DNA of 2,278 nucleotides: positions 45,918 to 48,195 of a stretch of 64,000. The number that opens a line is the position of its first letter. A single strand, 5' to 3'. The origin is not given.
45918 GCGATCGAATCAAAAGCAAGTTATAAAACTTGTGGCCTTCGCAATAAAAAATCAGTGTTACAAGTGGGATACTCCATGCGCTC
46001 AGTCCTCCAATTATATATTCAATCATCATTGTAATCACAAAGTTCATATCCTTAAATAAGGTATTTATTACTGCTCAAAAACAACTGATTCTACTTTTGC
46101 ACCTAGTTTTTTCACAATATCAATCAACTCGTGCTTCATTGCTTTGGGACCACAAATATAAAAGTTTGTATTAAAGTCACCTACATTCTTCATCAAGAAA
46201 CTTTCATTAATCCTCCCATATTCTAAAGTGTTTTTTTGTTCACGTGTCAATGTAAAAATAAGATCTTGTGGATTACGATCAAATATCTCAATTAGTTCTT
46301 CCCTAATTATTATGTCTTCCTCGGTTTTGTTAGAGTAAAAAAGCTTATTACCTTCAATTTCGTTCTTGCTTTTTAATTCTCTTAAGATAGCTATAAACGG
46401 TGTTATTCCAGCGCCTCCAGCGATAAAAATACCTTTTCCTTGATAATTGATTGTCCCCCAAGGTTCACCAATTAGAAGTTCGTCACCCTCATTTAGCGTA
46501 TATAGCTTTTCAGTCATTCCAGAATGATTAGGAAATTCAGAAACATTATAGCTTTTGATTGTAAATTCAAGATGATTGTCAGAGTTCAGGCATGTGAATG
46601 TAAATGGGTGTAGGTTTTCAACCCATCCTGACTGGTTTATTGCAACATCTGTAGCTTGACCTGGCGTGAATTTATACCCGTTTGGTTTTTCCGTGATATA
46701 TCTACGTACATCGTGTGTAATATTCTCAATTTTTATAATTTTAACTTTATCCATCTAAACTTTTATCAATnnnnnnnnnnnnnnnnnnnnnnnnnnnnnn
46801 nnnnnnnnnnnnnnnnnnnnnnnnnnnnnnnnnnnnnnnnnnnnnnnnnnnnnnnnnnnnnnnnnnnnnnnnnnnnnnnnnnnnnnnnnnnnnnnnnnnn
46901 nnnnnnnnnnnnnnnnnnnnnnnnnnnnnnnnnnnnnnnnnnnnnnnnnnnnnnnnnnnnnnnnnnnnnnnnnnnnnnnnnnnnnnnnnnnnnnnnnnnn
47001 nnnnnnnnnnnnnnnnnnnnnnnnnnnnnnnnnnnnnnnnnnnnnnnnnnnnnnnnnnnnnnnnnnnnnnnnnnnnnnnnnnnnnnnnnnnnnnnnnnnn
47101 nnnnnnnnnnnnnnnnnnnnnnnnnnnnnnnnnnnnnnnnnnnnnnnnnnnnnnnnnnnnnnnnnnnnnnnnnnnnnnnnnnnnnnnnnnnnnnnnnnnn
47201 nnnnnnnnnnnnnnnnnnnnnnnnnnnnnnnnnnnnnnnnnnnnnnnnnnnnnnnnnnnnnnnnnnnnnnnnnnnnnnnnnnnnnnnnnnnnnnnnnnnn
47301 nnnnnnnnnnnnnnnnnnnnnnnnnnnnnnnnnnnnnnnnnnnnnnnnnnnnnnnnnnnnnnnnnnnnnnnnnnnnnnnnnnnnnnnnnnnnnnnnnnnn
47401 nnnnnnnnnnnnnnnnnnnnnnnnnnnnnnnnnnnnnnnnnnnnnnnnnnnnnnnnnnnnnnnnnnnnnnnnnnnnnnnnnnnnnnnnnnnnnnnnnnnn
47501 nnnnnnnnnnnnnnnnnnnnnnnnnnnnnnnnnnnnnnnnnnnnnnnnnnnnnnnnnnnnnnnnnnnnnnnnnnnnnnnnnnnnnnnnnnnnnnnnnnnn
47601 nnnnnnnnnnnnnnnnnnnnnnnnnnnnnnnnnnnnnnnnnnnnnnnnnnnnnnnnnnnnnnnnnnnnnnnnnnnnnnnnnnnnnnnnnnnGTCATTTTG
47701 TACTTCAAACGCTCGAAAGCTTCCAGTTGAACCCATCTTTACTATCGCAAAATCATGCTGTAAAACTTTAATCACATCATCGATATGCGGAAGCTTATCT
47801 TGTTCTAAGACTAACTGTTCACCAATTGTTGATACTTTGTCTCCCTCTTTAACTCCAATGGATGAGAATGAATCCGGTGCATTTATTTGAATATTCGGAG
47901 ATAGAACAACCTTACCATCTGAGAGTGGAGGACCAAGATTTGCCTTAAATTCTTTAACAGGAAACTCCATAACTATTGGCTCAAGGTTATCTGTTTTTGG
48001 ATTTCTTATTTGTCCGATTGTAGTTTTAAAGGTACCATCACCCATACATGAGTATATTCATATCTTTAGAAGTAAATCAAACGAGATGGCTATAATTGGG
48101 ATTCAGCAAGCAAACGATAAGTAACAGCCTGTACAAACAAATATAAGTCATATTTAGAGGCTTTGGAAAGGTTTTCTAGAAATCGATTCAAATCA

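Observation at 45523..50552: Uncharacterised five-gene minus-strand operon: two large hypotheticals, an atypical Hanks-type kinase, an FNR-like oxidoreductase and a membrane protein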

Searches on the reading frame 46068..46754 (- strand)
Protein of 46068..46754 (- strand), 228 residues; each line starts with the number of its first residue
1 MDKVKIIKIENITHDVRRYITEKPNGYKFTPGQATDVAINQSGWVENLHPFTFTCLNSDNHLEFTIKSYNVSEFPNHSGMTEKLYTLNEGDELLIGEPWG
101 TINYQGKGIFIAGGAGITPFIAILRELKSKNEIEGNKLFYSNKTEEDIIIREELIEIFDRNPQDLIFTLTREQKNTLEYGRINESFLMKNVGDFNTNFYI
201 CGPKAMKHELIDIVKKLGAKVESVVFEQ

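Call 3: search_protein_families(library=pfam, proteins=[window:46068-46754:-], max_evalue=0.1)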
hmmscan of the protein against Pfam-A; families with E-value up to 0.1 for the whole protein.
window:46068-46754:- (228 aa): 4 families
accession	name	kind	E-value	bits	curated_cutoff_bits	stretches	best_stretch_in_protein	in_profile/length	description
PF00175.26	NAD_binding_1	-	4.1e-16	60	22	1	110-207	1-104/109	Oxidoreductase NAD-binding domain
PF08022.18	FAD_binding_8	-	3.8e-06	27.4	22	1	3-70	3-72/109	FAD-binding domain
PF08030.17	NAD_binding_6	-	1.7e-05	25.4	22.2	1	110-137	6-38/156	Ferric reductase NAD binding domain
PF00970.30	FAD_binding_6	-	0.00012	22.8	21.1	1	4-104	2-99/99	Oxidoreductase FAD-binding domain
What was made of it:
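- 46068..46754 (-): 228-aa FNR-superfamily flavoprotein, a stand-alone dehydrogenase module of the NOX/ferric-reductase type. NCBI names it 'flavodoxin reductase'. All cofactor motifs are intact. Call 3: NAD_binding_1, FAD_binding_8, NAD_binding_6 and FAD_binding_6.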

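Call 4: search_protein_families(library=ncbifam, proteins=[window:46068-46754:-], max_evalue=0.1)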
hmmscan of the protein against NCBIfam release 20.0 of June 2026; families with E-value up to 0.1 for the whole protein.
window:46068-46754:- (228 aa): 24 families
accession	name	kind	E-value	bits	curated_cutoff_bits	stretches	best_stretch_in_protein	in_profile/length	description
NF040810.1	BenC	equivalog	2.3e-17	63.2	430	1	22-227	127-328/333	benzoate 1,2-dioxygenase electron transfer component BenC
TIGR02160.1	PA_CoA_Oxy5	hypoth_equivalog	2.1e-15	56.4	420.8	1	25-227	29-239/352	1,2-phenylacetyl-CoA epoxidase subunit PaaE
NF007964.0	PRK10684.1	equivalog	2.3e-15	56.4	383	1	4-225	12-233/333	NADH oxidoreductase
NF045803.1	MethMoxFADbindMmoC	equivalog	2.3e-13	49.6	500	1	6-227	111-338/343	aromatic/alkene monooxygenase hydroxylase FAD-binding subunit MmoC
NF000796.0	PRK00054.1-1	equivalog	3.9e-13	49.2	224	1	3-222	5-197/254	dihydroorotate dehydrogenase electron transfer subunit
NF009805.0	PRK13289.1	equivalog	1.6e-12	47.1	432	1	28-227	184-390/399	NO-inducible flavohemoprotein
NF008822.0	PRK11872.1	equivalog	3.1e-10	39.6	402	1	25-208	133-314/341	anthranilate 1,2-dioxygenase electron transfer component AntC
TIGR01941.1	nqrF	equivalog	3.2e-10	39.5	295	1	81-227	243-401/405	NADH:ubiquinone reductase (Na(+)-transporting) subunit F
TIGR02911.1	sulfite_red_B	equivalog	1.7e-09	37.2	288.6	1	30-225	32-220/261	anaerobic sulfite reductase subunit AsrB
NF006220.0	PRK08345.1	subfamily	5.5e-09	35.7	395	1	3-220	12-242/294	cytochrome-c3 hydrogenase subunit gamma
NF052252.1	flav_redu_LuxG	exception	6.1e-09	35.4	340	1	4-222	3-222/232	flavin mononucleotide reductase LuxG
NF058606.1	GlBtMonoRdsGbcB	equivalog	6.3e-09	35.2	500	1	3-220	15-238/362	glycine betaine monooxygenase reductase subunit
NF005963.0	PRK08051.1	equivalog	1.5e-06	27.7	230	1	4-219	6-220/233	NAD(P)H-flavin reductase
NF040830.1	sulfhyd_ShyC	equivalog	2.4e-06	27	600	1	26-159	36-162/288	NAD(P)-dependent hydrogenase/sulfhydrogenase 2 subunit gamma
NF058510.1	bifunc_CpcD_PetH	exception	1.1e-05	24.3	635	1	104-214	250-376/405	bifunctional rod-capping linker CpcD/ferredoxin--NADP reductase PetH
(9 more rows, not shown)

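Call 5: search_protein_families(library=padloc, proteins=[window:46068-46754:-], max_evalue=0.1)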
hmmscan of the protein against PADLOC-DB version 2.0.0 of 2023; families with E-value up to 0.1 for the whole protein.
window:46068-46754:- (228 aa): 0 families

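Call 14: find_related_loci(query=window:46068-46754:-, collection=genome_contigs, flank=8000)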
Query window:46068-46754:- (228 aa) in genome_contigs; peptide patterns used: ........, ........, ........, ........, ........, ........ (x = any residue, [..] = any of these).
95 stretches matched a pattern; 18 encode a relative of the query (tblastn E <= 1e-3); 18 distinct loci.
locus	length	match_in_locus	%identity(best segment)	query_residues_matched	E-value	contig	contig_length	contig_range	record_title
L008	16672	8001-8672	66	5-228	2e-101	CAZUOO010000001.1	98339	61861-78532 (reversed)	MAG TPA_asm: uncultured Candidatus Saccharibacteria bacterium isolate SRP319275_co5_98 genome assembly, contig: NODE_54_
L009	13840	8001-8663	56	6-228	2e-84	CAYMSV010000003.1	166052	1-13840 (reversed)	MAG TPA_asm: uncultured Pseudomonadales bacterium isolate SRP241326_co1_55 genome assembly, contig: NODE_142_length_1660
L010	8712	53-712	54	4-228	2e-77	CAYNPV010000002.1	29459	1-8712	MAG TPA_asm: uncultured Gammaproteobacteria bacterium isolate binchicken_co15_175 genome assembly, contig: NODE_638_leng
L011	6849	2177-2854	52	3-228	1e-76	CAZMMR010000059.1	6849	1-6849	MAG TPA_asm: uncultured Pseudomonadales bacterium isolate SRP141376_co2_351 genome assembly, contig: NODE_19234_length_6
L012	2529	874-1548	51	3-228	2e-76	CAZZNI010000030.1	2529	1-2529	MAG TPA_asm: uncultured Gammaproteobacteria bacterium isolate SRP241326_co4_16 genome assembly, contig: NODE_39949_lengt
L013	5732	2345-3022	49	3-228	8e-74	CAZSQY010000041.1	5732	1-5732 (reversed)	MAG TPA_asm: uncultured Pseudomonadales bacterium isolate SRP319275_co2_305 genome assembly, contig: NODE_16023_length_5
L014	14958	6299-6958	51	4-228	8e-73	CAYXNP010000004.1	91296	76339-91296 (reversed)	MAG TPA_asm: Candidatus Woesearchaeota archaeon isolate SRP050083_co1_23 genome assembly, contig: NODE_42_length_91296_c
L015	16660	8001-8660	51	4-228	2e-72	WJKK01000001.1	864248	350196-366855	MAG: candidate division WWE3 bacterium isolate Bin_101 k141_320412, whole genome shotgun sequence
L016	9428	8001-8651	48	4-228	3e-68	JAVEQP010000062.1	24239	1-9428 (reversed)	MAG: Lentimicrobium sp. isolate BF_dRep_31 NODE_6167_length_24239_cov_21.143746_Biofilm4, whole genome shotgun sequence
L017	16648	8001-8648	50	4-227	9e-68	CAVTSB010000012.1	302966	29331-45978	MAG: uncultured Bacteroidales bacterium isolate MFD00905.bin.1.144 genome assembly, contig: contig_95224, whole genome s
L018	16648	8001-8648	50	4-227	3e-67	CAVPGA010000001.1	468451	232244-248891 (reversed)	MAG: uncultured Bacteroidales bacterium isolate MFD10007.bin.2.59 genome assembly, contig: contig_11228, whole genome sh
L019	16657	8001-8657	48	3-228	5e-67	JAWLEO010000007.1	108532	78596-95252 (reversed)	MAG: Bacteroidales bacterium isolate 20BLK6-1.bin.66 NODE_56_length_108532_cov_5.937141, whole genome shotgun sequence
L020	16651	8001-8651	49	4-228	6e-66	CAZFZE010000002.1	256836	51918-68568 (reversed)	MAG TPA_asm: uncultured Ignavibacterium sp. isolate binchicken_co190_19 genome assembly, contig: NODE_52_length_256836_c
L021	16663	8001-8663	48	4-228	4e-66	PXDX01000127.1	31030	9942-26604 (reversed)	MAG: candidate division WWE3 bacterium isolate T3Sed10_354 T3-Sed10-C2005, whole genome shotgun sequence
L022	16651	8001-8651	51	3-227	1e-65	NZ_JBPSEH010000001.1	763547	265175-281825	Melioribacter sp. OK-6-Me NODE_1_length_763547_cov_342.016295, whole genome shotgun sequence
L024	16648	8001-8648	49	4-227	2e-64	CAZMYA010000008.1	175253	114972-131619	MAG TPA_asm: uncultured Ignavibacterium sp. isolate SRP290908_co1_68 genome assembly, contig: NODE_53_length_175253_cov_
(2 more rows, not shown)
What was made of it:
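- Closest known: FNR-superfamily stand-alone flavin reductases and NOX-type dehydrogenase domains. Different: It forms its own conserved ~225-aa clade with a patchy distribution across phyla (call 14).
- FNR relatives: they are 48-66% identical and occur in Saccharibacteria, WWE3, Woesearchaeota, Pseudomonadales, Bacteroidales and Ignavibacteria (call 14).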

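Call 18: search_protein_families(library=pfam, proteins=[L008:7356-7910:-, L008:8656-11337:-, L009:7512-7964:+, L009:8672-9040:-, L015:5971-7917:-, L015:8679-9191:-, L021:5730-7577:-, L021:9131-9799:-, L014:5989-6285:+, L014:7151-7759:+], max_evalue=0.001)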
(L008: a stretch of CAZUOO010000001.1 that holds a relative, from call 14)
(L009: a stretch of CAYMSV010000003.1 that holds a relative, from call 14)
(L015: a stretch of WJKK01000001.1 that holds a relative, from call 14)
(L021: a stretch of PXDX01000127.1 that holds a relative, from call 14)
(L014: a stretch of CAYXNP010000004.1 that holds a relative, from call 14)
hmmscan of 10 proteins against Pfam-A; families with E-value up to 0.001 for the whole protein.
L008:7356-7910:- (184 aa): 1 family
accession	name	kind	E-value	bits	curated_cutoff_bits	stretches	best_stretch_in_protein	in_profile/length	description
PF09335.16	VTT_dom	-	4.4e-09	37.3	33.9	1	67-178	6-118/123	VTT domain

L008:8656-11337:- (893 aa): 2 families
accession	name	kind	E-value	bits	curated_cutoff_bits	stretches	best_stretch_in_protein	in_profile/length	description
PF00873.25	ACR_tran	-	1.4e-96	324.7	28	3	226-641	274-696/1021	AcrB/AcrD/AcrF family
PF03176.21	MMPL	-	6.9e-05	22.4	20.5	0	250-437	108-298/333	MMPL family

L009:7512-7964:+ (150 aa): 0 families

L009:8672-9040:- (122 aa): 2 families
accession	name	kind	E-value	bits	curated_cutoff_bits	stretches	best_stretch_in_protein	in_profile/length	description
PF01641.26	SelR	-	8.6e-40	135.7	24.9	1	6-117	1-114/116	SelR domain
PF24046.1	At4g08330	-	0.00011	22.7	27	1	72-107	68-103/129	At4g08330 beta-tent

L015:5971-7917:- (648 aa): 0 families

L015:8679-9191:- (170 aa): 0 families

L021:5730-7577:- (615 aa): 0 families

L021:9131-9799:- (222 aa): 5 families
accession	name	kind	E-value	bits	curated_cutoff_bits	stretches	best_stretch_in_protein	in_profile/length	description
PF24675.1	NpmA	-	2.6e-52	177.6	60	1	5-214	1-211/214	16S rRNA (adenine(1408)-N(1))-methyltransferase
PF02390.23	Methyltransf_4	-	1.3e-11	44.7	24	1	30-139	4-115/173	Putative methyltransferase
PF13847.12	Methyltransf_31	-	2.2e-07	31.1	27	1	32-143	8-113/145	Methyltransferase domain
PF13649.12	Methyltransf_25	-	2.5e-06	28.5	27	1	33-135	3-97/97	Methyltransferase domain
PF08241.18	Methyltransf_11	-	2.6e-05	25.2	21.2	1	33-137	2-93/95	Methyltransferase domain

L014:5989-6285:+ (98 aa): 2 families
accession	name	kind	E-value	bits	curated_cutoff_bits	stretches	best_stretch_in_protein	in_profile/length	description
PF07883.17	Cupin_2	-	2.3e-10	40.5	27.2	1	31-93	2-64/70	Cupin domain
PF02311.25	AraC_binding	-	1.4e-05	25.2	21.1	1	37-91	13-67/135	AraC-like ligand binding domain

L014:7151-7759:+ (202 aa): 2 families
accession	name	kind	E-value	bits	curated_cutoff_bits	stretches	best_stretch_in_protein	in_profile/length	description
PF02777.23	Sod_Fe_C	-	9.4e-46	154.5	20.9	1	96-196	2-102/102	Iron/manganese superoxide dismutases, C-terminal domain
PF00081.27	Sod_Fe_N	-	8.9e-26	90.6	27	1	2-89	1-81/82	Iron/manganese superoxide dismutases, alpha-hairpin domain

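Call 19: search_solved_structures(query=window:46068-46754:-, max_evalue=0.001)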
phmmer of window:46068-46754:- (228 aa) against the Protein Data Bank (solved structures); distinct sequences matched with E-value up to 0.001: 50.
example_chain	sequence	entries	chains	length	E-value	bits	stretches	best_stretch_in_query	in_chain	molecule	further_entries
7tsw_A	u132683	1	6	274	3.6e-12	49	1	110-206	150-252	NADH-cytochrome b5 reductase 3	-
7tnv_A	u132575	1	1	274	4.1e-12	48.8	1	110-205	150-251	NADH-cytochrome b5 reductase 3 soluble form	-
7thg_A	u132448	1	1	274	5.1e-12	48.5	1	110-206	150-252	NADH-cytochrome b5 reductase 3 soluble form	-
1umk_A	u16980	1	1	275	5.1e-12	48.5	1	110-206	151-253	NADH-cytochrome b5 reductase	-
7w3o_A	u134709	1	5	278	5.4e-12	48.4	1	110-204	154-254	NADH-cytochrome b5 reductase 3 soluble form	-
1i7p_A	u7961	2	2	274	8.2e-12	47.8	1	110-206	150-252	NADH-CYTOCHROME B5 REDUCTASE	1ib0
1qx4_A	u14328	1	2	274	1.5e-11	46.9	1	110-206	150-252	NADH-cytochrome b5 reductase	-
9v69_A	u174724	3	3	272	4.8e-11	45.3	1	110-206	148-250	NADH-cytochrome b5 reductase 3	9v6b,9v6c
3w2e_A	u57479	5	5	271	5.4e-11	45.1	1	110-206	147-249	NADH-cytochrome b5 reductase 3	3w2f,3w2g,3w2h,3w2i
1ndh_A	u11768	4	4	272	5.5e-11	45.1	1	110-206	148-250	CYTOCHROME B5 REDUCTASE | NADH-cytochrome b5 reductase 3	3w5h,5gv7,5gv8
8qq1_C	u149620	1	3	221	1.9e-10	43.3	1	5-224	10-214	Oxidoreductase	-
8qq5_A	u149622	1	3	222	1.9e-10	43.3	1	5-224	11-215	Oxidoreductase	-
9v6a_A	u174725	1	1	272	2.1e-10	43.2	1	110-206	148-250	NADH-cytochrome b5 reductase 3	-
1cnf_A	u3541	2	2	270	6.5e-10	41.6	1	56-206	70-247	NITRATE REDUCTASE | NADH-DEPENDENT NITRATE REDUCTASE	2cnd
8qt6_A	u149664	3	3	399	1.1e-09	40.8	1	5-224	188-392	FAD-binding FR-type domain-containing protein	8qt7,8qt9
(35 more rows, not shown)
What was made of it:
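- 46068..46754 (-): Call 19: cytochrome b5 reductase at 3.6e-12, and a full-length match to the SpNOX DH domain 8qq1/8qq5 at 1.9e-10.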

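Call 37: search_protein_families(library=pfam, proteins=[L011:1599-2069:+, L020:7064-7519:+, L022:7478-7966:+, L024:7062-7517:+, L011:2892-3440:+, L009:7512-7964:+, L017:7224-7901:+, L016:6396-7979:+, L010:681-2072:+, L013:3029-3310:+], max_evalue=0.01)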
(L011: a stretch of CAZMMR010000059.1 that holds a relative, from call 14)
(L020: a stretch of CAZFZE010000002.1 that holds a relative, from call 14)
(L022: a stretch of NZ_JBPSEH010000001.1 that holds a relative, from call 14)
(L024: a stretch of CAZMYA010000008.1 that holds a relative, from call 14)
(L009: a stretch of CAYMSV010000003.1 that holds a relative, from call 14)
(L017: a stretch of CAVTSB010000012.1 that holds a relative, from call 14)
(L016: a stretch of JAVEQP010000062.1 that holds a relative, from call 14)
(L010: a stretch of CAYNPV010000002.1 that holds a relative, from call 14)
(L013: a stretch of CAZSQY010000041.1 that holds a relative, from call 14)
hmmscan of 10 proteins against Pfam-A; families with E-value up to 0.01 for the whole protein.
L011:1599-2069:+ (156 aa): 0 families

L020:7064-7519:+ (151 aa): 3 families
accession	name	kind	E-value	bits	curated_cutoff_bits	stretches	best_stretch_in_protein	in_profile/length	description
PF00115.25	COX1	-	4.3e-10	39.5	34.8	1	5-137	3-144/436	Cytochrome C and Quinol oxidase polypeptide I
PF11070.13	DUF2871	-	0.00075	20.2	27.4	1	8-103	4-99/134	Protein of unknown function (DUF2871)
PF05940.17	NnrS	-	0.0023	17.8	28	1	14-130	258-365/371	NnrS protein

L022:7478-7966:+ (162 aa): 0 families

L024:7062-7517:+ (151 aa): 4 families
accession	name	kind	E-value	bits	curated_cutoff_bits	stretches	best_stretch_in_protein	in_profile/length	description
PF00115.25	COX1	-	6.4e-11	42.2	34.8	1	5-134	3-145/436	Cytochrome C and Quinol oxidase polypeptide I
PF05940.17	NnrS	-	0.00023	21.1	28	1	14-131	258-366/371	NnrS protein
PF11070.13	DUF2871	-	0.0011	19.7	27.4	1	8-99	4-95/134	Protein of unknown function (DUF2871)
PF03647.18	Tmemb_14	-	0.0054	17.8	24.8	0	5-59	15-64/92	Transmembrane proteins 14C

L011:2892-3440:+ (182 aa): 3 families
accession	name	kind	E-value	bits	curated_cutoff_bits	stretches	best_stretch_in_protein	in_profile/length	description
PF13649.12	Methyltransf_25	-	3.1e-05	25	27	1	63-136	3-79/97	Methyltransferase domain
PF08241.18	Methyltransf_11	-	0.00032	21.7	21.2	1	63-132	2-70/95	Methyltransferase domain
PF06325.19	PrmA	-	0.0069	16.3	22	1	39-153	145-257/296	Ribosomal protein L11 methyltransferase (PrmA)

L009:7512-7964:+ (150 aa): 1 family
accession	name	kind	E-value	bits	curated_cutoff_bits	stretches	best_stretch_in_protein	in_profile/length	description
PF03703.20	bPH_2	-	0.0058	17.3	22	0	57-111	19-76/78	Bacterial PH domain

L017:7224-7901:+ (225 aa): 2 families
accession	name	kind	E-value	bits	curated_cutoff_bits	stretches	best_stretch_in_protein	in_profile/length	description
PF00072.30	Response_reg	-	1e-27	96.9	30.2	1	3-113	1-111/111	Response regulator receiver domain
PF00486.34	Trans_reg_C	-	2.1e-22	79.4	26.2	1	146-220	1-76/77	Transcriptional regulatory protein, C terminal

L016:6396-7979:+ (527 aa): 3 families
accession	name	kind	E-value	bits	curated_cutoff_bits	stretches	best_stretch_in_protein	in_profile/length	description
PF13596.12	PAS_10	-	1.9e-26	93.2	22.1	1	314-418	1-105/106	PAS domain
PF08984.16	DUF1858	-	1e-11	45.2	32.2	1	456-516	1-59/59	Domain of unknown function (DUF1858)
PF01814.28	Hemerythrin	-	0.00056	20.8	25.3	1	118-225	13-125/127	Hemerythrin HHE cation binding domain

L010:681-2072:+ (463 aa): 1 family
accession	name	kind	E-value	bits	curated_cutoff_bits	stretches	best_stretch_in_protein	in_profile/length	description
PF00875.24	DNA_photolyase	-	7.3e-33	114.3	26.6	1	33-191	1-161/164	DNA photolyase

L013:3029-3310:+ (93 aa): 1 family
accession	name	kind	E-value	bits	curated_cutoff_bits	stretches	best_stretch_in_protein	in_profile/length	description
PF01329.24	Pterin_4a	-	1.9e-26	92.4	26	1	4-92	3-91/91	Pterin 4 alpha carbinolamine dehydratase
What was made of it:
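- Their neighbours differ from genome to genome: VTT/DedA, an RND pump, MsrB, SOD, a cupin, NpmA, photolyase, pterin dehydratase, a response regulator, hemerythrin-PAS-DUF1858 and NnrS/COX1-like proteins (calls 18, 37). FNR relatives elsewhere often lie near oxidative or NO-stress genes, and in one locus next to a response regulator and in another next to a hemerythrin-PAS protein (calls 18, 37).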

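Call 48: search_protein_families(library=phrogs, proteins=[window:46068-46754:-], max_evalue=0.1)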
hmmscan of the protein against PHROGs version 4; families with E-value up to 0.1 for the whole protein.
window:46068-46754:- (228 aa): 0 families

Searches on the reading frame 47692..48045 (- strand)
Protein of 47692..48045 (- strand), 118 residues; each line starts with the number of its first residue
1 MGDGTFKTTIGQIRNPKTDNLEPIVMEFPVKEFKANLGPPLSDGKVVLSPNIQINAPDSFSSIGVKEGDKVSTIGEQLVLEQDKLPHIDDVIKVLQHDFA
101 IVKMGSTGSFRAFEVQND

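Call 70: search_solved_structures(query=window:47692-48045:-, max_evalue=10)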
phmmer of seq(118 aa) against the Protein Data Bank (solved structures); distinct sequences matched with E-value up to 10: 2.
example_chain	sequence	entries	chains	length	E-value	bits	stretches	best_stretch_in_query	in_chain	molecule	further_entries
6eph_B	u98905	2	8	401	0.53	13.9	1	48-96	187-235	Zeta_1 toxin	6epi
6epg_B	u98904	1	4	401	0.58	13.8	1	48-96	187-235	Zeta_1 toxin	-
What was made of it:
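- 46771..48045 (-): 424-aa soluble Hanks-type protein kinase. Residues 1-~115 form an N-terminal region of unknown type. The kinase domain spans ~119-390 and carries non-canonical Gln263, D292-M-E and Ser322. Call 70: the N-terminal region has no PDB match.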
